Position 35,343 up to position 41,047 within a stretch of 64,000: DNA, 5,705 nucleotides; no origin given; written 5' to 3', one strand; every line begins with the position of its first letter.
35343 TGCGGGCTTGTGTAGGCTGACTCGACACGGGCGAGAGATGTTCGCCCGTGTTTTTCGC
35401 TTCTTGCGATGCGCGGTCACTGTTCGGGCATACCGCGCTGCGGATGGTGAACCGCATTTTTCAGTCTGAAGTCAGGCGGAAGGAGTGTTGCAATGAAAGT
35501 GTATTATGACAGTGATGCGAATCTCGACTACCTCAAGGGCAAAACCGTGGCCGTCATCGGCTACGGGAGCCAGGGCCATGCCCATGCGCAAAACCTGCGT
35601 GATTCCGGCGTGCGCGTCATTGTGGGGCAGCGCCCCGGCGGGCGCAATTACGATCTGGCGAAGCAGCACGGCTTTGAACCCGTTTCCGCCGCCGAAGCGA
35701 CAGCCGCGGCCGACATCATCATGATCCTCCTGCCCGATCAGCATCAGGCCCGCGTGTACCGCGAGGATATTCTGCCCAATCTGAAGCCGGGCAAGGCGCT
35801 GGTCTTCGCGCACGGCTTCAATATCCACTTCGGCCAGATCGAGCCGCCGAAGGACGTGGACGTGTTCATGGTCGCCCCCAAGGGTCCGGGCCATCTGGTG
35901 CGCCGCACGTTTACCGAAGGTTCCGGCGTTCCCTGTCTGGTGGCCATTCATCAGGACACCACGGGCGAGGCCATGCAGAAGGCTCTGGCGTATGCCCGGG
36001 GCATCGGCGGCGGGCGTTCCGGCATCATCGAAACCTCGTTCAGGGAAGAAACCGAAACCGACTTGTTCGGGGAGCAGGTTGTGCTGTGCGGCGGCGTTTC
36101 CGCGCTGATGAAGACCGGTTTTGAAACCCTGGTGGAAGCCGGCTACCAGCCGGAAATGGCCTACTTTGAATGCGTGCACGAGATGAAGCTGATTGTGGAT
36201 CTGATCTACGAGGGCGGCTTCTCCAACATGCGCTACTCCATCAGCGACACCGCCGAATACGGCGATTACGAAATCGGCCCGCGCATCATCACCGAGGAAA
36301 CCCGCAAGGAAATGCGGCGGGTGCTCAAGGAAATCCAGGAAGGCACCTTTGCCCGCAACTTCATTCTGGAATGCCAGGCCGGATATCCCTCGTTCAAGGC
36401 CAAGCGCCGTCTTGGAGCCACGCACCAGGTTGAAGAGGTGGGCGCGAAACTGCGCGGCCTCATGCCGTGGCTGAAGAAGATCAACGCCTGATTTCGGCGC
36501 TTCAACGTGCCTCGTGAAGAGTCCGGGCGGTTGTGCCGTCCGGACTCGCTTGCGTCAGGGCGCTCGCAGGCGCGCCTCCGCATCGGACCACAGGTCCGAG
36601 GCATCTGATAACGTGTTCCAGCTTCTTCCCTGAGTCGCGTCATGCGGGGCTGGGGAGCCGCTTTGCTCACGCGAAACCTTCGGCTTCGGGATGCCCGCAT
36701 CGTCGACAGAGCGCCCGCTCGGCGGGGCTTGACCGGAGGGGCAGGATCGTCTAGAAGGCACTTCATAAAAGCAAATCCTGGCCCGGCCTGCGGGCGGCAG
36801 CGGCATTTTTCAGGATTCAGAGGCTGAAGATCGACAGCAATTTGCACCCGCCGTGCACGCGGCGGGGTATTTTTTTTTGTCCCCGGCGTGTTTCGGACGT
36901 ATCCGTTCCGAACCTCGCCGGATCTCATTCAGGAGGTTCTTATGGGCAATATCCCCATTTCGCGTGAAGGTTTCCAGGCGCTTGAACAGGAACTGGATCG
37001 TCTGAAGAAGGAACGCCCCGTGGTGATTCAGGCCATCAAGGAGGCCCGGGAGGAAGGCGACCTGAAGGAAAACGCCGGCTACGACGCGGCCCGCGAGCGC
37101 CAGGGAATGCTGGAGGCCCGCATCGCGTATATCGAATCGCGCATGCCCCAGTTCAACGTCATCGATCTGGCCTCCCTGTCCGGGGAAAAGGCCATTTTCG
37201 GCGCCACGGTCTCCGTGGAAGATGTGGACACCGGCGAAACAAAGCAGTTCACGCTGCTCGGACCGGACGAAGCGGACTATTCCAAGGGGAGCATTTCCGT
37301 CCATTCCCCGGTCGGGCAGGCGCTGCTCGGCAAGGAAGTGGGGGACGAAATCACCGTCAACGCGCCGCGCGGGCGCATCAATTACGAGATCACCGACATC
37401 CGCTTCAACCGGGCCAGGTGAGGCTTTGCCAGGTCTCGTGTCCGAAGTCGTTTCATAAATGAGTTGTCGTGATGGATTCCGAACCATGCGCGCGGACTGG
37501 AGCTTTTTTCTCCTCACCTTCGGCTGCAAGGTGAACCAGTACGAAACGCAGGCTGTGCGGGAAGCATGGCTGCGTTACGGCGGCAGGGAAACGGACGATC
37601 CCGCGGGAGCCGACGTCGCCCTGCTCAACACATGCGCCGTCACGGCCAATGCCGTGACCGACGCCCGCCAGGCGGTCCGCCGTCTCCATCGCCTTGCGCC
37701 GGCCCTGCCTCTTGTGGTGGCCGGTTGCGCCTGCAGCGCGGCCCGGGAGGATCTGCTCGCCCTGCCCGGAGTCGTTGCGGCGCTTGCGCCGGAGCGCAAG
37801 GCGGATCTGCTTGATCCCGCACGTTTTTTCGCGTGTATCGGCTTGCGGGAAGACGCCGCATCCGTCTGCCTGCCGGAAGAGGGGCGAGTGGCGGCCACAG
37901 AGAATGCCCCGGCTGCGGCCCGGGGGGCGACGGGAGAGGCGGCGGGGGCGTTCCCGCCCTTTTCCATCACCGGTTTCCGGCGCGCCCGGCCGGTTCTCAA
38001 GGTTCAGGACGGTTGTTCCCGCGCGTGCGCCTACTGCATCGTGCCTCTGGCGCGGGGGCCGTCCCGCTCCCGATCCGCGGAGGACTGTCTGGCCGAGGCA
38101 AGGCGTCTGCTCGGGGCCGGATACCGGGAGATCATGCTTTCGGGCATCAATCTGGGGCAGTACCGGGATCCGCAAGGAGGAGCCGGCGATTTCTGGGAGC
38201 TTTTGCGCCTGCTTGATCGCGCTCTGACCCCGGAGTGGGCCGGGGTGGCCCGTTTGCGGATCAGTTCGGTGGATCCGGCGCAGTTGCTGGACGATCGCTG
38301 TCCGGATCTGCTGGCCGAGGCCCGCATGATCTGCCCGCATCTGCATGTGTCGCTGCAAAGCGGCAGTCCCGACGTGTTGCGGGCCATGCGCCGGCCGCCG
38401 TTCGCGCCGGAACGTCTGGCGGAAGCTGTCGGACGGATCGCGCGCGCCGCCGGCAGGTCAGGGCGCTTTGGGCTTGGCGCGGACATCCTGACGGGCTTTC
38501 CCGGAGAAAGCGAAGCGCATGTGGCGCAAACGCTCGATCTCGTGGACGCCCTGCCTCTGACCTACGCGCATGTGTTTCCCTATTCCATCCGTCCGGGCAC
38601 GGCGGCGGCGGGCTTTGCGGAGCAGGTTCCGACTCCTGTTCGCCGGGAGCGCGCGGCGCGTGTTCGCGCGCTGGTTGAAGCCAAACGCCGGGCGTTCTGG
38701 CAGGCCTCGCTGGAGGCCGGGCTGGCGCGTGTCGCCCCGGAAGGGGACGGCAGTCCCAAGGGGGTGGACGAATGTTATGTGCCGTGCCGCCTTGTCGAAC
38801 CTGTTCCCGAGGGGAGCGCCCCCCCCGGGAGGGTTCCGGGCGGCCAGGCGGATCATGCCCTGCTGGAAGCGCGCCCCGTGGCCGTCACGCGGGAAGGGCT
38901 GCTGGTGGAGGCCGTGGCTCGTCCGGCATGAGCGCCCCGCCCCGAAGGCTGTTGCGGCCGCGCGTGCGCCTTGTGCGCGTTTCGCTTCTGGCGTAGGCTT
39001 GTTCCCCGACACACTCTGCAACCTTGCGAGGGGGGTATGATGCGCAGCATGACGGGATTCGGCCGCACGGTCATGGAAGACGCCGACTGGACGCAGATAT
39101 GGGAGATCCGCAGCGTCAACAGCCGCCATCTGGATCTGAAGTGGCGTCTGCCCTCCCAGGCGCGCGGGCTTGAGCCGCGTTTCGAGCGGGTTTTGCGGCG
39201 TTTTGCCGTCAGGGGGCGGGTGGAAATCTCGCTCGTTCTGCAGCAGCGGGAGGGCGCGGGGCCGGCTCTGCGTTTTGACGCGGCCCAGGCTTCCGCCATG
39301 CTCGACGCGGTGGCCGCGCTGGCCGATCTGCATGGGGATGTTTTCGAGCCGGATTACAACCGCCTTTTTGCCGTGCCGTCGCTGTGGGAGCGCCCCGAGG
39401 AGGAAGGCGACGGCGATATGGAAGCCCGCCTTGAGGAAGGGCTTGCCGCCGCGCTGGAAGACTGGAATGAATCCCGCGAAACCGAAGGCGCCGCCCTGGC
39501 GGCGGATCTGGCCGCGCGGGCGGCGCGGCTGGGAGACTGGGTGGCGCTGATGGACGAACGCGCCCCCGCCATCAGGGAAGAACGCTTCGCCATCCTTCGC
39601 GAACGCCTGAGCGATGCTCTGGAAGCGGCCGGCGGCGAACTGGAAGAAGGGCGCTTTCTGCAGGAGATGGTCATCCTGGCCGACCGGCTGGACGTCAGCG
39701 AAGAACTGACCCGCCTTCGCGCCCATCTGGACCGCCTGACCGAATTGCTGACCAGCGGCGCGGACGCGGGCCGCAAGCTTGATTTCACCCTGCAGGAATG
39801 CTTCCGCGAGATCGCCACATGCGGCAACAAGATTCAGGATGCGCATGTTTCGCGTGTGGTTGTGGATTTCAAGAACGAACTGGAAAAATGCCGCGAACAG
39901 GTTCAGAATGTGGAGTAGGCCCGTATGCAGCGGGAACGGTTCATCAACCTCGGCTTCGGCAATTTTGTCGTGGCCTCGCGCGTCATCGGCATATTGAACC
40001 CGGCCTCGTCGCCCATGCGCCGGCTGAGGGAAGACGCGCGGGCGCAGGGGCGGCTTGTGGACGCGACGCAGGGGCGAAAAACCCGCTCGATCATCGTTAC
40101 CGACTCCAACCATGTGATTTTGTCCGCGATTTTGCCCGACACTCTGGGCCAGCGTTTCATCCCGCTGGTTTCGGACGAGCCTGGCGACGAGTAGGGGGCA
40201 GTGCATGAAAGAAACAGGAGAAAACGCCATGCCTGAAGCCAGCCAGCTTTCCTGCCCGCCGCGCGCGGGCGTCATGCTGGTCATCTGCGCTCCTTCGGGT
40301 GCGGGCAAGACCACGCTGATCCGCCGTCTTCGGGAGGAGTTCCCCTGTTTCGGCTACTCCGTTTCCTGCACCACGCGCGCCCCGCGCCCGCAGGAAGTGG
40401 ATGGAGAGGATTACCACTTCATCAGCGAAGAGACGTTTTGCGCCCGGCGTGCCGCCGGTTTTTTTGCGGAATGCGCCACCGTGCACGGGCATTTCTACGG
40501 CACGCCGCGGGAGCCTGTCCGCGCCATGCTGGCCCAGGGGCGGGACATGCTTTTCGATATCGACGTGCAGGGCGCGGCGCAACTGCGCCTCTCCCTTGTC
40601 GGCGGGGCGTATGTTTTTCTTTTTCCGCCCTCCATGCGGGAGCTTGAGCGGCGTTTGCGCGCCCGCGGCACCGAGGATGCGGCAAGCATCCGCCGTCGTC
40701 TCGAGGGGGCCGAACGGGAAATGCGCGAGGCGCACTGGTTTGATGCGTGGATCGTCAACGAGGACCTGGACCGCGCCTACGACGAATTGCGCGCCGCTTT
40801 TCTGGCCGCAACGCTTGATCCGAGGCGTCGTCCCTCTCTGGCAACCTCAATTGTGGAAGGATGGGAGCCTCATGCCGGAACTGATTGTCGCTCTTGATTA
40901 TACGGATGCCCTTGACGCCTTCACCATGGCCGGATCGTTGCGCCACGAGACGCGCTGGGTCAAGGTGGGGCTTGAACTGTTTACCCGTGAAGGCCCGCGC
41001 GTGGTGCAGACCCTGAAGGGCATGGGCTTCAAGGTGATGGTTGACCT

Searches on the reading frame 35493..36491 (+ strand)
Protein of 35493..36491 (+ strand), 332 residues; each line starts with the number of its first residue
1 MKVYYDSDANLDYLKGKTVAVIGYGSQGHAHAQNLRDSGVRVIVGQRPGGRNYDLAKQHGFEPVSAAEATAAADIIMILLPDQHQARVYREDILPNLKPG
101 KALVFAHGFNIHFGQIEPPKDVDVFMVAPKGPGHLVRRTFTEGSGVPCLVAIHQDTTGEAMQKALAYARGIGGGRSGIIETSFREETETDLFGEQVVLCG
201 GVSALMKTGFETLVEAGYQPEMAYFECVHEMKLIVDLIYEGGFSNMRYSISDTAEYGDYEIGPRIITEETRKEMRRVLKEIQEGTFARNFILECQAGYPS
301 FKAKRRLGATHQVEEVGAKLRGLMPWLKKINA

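Call 22: search_protein_families(library=pfam, proteins=[window:35493-36491:+])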
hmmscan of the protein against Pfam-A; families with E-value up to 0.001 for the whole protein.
window:35493-36491:+ (332 aa): 7 families
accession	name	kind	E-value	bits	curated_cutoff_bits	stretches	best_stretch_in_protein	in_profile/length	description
PF07991.19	KARI_N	-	3.9e-78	261.2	20.6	1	14-177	2-165/165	Acetohydroxy acid isomeroreductase, NADPH-binding domain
PF01450.25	KARI_C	-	7.7e-66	221.3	29.1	1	183-326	1-144/144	Ketol-acid reductoisomerase, C-terminal domain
PF02826.25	2-Hacid_dh_C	-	1.6e-09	37.9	25.1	1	12-104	32-124/178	D-isomer specific 2-hydroxyacid dehydrogenase, NAD binding domain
PF03446.21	NAD_binding_2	-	2.9e-08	34.3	21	1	18-104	1-90/161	NAD binding domain of 6-phosphogluconate dehydrogenase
PF03807.23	F420_oxidored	-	4.5e-07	30.8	21.6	1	18-103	1-88/94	NADP oxidoreductase coenzyme F420-dependent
PF00670.27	AdoHcyase_NAD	-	0.00037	21.1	27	1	14-76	21-82/162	S-adenosyl-L-homocysteine hydrolase, NAD binding domain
PF01488.26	Shikimate_DH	-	0.00094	19.7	24.3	0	11-70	7-67/138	Shikimate / quinate 5-dehydrogenase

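Call 33: find_encoding_contigs(protein=window:35493-36491:+, flank=2500, max_places=10)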
Protein window:35493-36491:+ (332 aa): 24 contigs read that carry it; 7 places shown.
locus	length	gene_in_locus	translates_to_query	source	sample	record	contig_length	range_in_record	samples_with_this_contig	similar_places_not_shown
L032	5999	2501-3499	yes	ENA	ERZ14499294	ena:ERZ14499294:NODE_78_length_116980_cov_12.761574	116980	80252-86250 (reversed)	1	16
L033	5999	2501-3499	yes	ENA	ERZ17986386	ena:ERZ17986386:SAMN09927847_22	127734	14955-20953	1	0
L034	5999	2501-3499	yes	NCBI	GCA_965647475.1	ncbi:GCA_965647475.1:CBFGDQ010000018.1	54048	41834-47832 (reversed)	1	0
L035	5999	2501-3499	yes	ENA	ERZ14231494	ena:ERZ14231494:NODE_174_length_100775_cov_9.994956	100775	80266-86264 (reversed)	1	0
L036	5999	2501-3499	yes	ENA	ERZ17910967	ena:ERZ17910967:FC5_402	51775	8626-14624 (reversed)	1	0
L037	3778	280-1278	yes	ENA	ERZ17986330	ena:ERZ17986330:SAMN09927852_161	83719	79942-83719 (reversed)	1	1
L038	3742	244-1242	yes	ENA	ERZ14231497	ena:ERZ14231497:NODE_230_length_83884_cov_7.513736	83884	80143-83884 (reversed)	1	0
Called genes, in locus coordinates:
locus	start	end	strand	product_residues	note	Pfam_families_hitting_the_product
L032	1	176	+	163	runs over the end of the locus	PF01842:ACT, PF13291:ACT_4 (faint), PF22629:ACT_AHAS_ss, PF13710:ACT_5, PF10369:ALS_ss_C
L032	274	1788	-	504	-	PF00144:Beta-lactamase, PF03625:DUF302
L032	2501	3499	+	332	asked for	PF02826:2-Hacid_dh_C, PF03446:NAD_binding_2, PF03807:F420_oxidored (weak), PF07991:KARI_N, PF01450:KARI_C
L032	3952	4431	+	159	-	PF03449:GreA_GreB_N, PF01272:GreA_GreB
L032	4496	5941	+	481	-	PF00919:UPF0004, PF04055:Radical_SAM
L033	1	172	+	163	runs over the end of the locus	PF01842:ACT, PF13291:ACT_4 (faint), PF22629:ACT_AHAS_ss, PF13710:ACT_5, PF10369:ALS_ss_C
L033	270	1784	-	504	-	PF00144:Beta-lactamase, PF03625:DUF302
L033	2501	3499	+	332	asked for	PF02826:2-Hacid_dh_C, PF03446:NAD_binding_2, PF03807:F420_oxidored (weak), PF07991:KARI_N, PF01450:KARI_C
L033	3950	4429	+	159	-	PF03449:GreA_GreB_N, PF01272:GreA_GreB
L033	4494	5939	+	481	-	PF00919:UPF0004, PF04055:Radical_SAM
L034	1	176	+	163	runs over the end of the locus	PF01842:ACT, PF13291:ACT_4 (faint), PF22629:ACT_AHAS_ss, PF13710:ACT_5, PF10369:ALS_ss_C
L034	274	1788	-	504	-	PF00144:Beta-lactamase, PF03625:DUF302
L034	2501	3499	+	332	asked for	PF02826:2-Hacid_dh_C, PF03446:NAD_binding_2, PF03807:F420_oxidored (weak), PF07991:KARI_N, PF01450:KARI_C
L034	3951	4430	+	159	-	PF03449:GreA_GreB_N, PF01272:GreA_GreB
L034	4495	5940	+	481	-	PF00919:UPF0004, PF04055:Radical_SAM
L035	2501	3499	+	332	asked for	PF02826:2-Hacid_dh_C, PF03446:NAD_binding_2, PF03807:F420_oxidored (weak), PF07991:KARI_N, PF01450:KARI_C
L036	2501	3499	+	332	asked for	PF02826:2-Hacid_dh_C, PF03446:NAD_binding_2, PF03807:F420_oxidored (weak), PF07991:KARI_N, PF01450:KARI_C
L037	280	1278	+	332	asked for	PF02826:2-Hacid_dh_C, PF03446:NAD_binding_2, PF03807:F420_oxidored (weak), PF07991:KARI_N, PF01450:KARI_C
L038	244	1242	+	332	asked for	PF02826:2-Hacid_dh_C, PF03446:NAD_binding_2, PF03807:F420_oxidored (weak), PF07991:KARI_N, PF01450:KARI_C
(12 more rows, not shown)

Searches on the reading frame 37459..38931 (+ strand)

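Call 80: search_protein_families(library=pfam, proteins=[window:37459-38931:+])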
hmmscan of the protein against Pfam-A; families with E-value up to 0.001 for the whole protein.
window:37459-38931:+ (490 aa): 2 families
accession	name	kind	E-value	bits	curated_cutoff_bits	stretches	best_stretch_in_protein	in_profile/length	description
PF04055.27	Radical_SAM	-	2.9e-20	73.5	29.5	1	181-362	2-166/166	Radical SAM superfamily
PF00919.26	UPF0004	-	1e-19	70.8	27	1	16-107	2-94/98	Uncharacterized protein family UPF0004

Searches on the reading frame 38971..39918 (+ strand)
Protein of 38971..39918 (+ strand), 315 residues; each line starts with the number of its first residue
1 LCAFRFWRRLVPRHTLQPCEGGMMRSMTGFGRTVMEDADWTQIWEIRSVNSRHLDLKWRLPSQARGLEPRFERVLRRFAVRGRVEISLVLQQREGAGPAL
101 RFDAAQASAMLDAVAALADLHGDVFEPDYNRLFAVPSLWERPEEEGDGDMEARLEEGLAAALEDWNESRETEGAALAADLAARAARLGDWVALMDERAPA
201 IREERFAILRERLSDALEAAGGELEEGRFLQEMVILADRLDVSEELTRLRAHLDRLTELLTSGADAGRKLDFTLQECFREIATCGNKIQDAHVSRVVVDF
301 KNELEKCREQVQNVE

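Call 80: search_protein_families(library=pfam, proteins=[window:38971-39918:+])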
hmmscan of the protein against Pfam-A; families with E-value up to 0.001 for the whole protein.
window:38971-39918:+ (315 aa): 2 families
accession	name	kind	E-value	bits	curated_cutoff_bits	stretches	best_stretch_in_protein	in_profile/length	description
PF08340.16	YicC-like_C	-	5.8e-38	130.2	27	1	195-315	2-120/120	Endoribonuclease YicC-like, C-terminal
PF03755.18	YicC-like_N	-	7.6e-36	124.3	25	1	24-177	1-155/156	Endoribonuclease YicC-like, N-terminal region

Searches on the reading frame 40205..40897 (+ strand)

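Call 81: search_protein_families(library=pfam, proteins=[window:40205-40897:+], max_evalue=0.01)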
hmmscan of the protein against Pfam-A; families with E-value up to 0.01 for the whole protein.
window:40205-40897:+ (230 aa): 6 families
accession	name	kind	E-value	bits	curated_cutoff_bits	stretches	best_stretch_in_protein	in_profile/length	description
PF00625.27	Guanylate_kin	-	1.2e-43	149.3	25.2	1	25-199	5-179/182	Guanylate kinase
PF13401.12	AAA_22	-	0.00016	22.4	27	1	24-55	7-41/130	AAA domain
PF13238.12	AAA_18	-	0.00023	22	29.4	1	26-109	2-69/128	AAA domain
PF13671.12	AAA_33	-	0.0012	19.6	27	0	24-118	1-76/143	AAA domain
PF03205.20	MobB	-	0.0044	17.3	26.6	1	25-66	2-43/133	Molybdopterin guanine dinucleotide synthesis protein B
PF13521.12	AAA_28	-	0.0081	16.8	27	0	30-52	7-26/164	AAA domain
